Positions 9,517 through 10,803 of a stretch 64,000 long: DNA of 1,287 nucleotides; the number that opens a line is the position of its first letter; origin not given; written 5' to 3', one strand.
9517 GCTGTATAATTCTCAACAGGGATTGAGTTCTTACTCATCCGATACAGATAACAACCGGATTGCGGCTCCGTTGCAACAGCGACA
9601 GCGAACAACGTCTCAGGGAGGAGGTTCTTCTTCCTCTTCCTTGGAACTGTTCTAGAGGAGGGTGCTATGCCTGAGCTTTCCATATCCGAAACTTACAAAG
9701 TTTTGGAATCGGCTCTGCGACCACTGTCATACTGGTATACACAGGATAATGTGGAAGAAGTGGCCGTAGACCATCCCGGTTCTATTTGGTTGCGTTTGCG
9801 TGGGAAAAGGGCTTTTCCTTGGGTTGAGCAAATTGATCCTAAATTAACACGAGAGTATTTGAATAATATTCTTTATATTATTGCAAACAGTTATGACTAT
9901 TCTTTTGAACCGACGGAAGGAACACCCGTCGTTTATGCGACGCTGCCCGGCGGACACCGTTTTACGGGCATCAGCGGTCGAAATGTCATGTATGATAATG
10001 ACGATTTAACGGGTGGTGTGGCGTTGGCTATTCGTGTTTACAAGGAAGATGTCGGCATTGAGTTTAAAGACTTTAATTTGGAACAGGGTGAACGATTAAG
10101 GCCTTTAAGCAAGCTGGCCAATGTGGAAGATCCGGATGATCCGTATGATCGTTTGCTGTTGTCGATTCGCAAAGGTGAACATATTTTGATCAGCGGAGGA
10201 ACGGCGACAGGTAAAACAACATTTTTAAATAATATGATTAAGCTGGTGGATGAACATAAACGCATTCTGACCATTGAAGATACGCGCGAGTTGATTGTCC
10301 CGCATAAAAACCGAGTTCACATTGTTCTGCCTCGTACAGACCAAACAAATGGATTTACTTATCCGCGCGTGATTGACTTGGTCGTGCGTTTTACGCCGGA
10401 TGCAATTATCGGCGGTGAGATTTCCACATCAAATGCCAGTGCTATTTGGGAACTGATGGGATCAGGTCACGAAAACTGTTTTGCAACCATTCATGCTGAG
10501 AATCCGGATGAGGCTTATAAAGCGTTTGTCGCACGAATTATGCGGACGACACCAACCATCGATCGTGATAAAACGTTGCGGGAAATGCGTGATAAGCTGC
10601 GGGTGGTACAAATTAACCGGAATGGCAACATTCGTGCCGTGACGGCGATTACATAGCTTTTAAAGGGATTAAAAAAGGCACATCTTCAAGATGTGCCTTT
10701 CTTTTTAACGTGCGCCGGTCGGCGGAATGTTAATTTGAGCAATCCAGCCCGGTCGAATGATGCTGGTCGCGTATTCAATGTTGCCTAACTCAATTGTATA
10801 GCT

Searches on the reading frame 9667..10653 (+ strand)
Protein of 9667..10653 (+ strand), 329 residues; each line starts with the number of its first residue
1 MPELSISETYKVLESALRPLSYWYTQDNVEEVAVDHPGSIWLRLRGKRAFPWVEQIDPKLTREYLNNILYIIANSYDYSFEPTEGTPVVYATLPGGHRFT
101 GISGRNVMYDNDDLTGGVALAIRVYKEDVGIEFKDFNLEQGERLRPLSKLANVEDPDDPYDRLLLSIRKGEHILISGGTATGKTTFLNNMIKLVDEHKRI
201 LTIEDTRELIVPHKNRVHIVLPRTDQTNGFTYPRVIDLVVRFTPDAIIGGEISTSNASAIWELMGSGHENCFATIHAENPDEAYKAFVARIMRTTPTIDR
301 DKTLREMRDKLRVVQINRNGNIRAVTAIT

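Call 3: search_protein_families(library=pfam, proteins=[window:9667-10653:+], max_evalue=1)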
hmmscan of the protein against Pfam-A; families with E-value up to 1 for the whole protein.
window:9667-10653:+ (329 aa): 19 families
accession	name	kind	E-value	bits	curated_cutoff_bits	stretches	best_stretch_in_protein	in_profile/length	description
PF00437.27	T2SSE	-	1.1e-20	74.1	24.9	1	149-282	123-250/370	Type II/IV secretion system protein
PF01580.24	FtsK_SpoIIIE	-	0.00053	20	24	1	165-191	33-60/221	FtsK/SpoIIIE family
PF09818.15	ABC_ATPase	-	0.0031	17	23.2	1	165-219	75-124/283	P-loop domain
PF00270.35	DEAD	-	0.0057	16.8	26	1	166-217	10-65/167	DEAD/DEAH box helicase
PF10412.15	TrwB_AAD_bind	-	0.0063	15.9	20.5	1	170-206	15-51/387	Type IV secretion-system coupling protein DNA-binding domain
PF00005.33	ABC_tran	-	0.0075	17.3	25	1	162-204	3-45/137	ABC transporter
PF12775.13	AAA_7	-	0.017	15.1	25.8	1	165-198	28-61/181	P-loop containing dynein motor region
PF19568.5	Spore_III_AA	-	0.03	13.8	27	0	60-111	60-108/306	Sporulation stage III, protein AA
PF13245.12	AAA_19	-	0.048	14.3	25.1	1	170-200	11-41/134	AAA domain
PF00006.31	ATP-synt_ab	-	0.049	13.7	29.5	1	164-194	8-38/213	ATP synthase alpha/beta family, nucleotide-binding domain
PF13555.12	AAA_29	-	0.057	13.6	27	1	166-194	18-46/61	P-loop containing region of AAA domain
PF13191.12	AAA_16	-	0.066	14.1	32.6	1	166-202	18-56/167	AAA ATPase domain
PF13479.12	AAA_24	-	0.074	13.3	27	1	172-297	4-90/195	AAA domain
PF20720.3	nSTAND3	-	0.11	12.7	27.2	1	165-209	12-57/155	Novel STAND NTPase 3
PF19975.5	DO-GTPase1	-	0.13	12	27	1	174-207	1-34/271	Double-GTPase 1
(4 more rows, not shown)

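Call 54: search_protein_families(library=ncbifam, proteins=[window:9667-10653:+], max_evalue=0.01)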
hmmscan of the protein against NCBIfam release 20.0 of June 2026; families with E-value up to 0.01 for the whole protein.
window:9667-10653:+ (329 aa): 21 families
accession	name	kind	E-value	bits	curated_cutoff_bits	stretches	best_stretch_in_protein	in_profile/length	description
TIGR02788.1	VirB11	equivalog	6.5e-40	137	249.95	1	23-328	1-306/308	P-type DNA transfer ATPase VirB11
NF010475.0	PRK13900.1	equivalog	1.1e-32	113.4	389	1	7-320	2-313/333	type IV secretion system ATPase VirB11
NF010425.0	PRK13851.1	equivalog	1.7e-23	83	461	1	12-293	6-286/344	type IV secretion system protein VirB11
TIGR02782.1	TrbB_P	equivalog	1.9e-21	76.6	304.55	1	161-328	127-290/303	P-type conjugative transfer ATPase TrbB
TIGR03819.1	heli_sec_ATPase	hypoth_equivalog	4.3e-21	75.5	373.15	1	167-313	175-321/340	TadA family conjugal transfer-associated ATPase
NF058587.1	archaellum_moto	equivalog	1e-19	70.7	550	1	85-279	210-385/527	archaellum flagellar ATPase motor FlaI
NF010469.0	PRK13894.1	subfamily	5.4e-15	55.5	508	1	163-297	142-274/320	conjugal transfer ATPase TrbB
NF010407.0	PRK13833.1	subfamily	4.4e-13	49.3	499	1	167-286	141-258/323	conjugal transfer protein TrbB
NF041000.1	ATPase_ComGA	equivalog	1.7e-12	46.9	300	1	172-285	130-240/267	competence type IV pilus ATPase ComGA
NF053672.1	bindosome_BasE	exception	1.1e-11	44.2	1000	1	174-279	274-380/512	bindosome assembly system ATPase subunit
TIGR01420.1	pilT_fam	subfamily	4.8e-10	39.2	319.1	1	172-312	124-260/343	PilT/PilU family type 4a pilus ATPase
TIGR02525.1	plasmid_TraJ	equivalog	1.2e-06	27.7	368.3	1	172-314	151-292/372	plasmid transfer ATPase TraJ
TIGR02858.1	spore_III_AA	equivalog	2.8e-06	26.8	281.3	0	52-131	21-99/272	stage III sporulation protein AA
TIGR02533.1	type_II_gspE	equivalog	7.5e-06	24.9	630.25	1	172-277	245-346/486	type II secretion system ATPase GspE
NF053534.1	T4PilAsmATPsTfpB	equivalog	2.7e-05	22.8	850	1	172-258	338-420/584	type IV pilus assembly ATPase TfpB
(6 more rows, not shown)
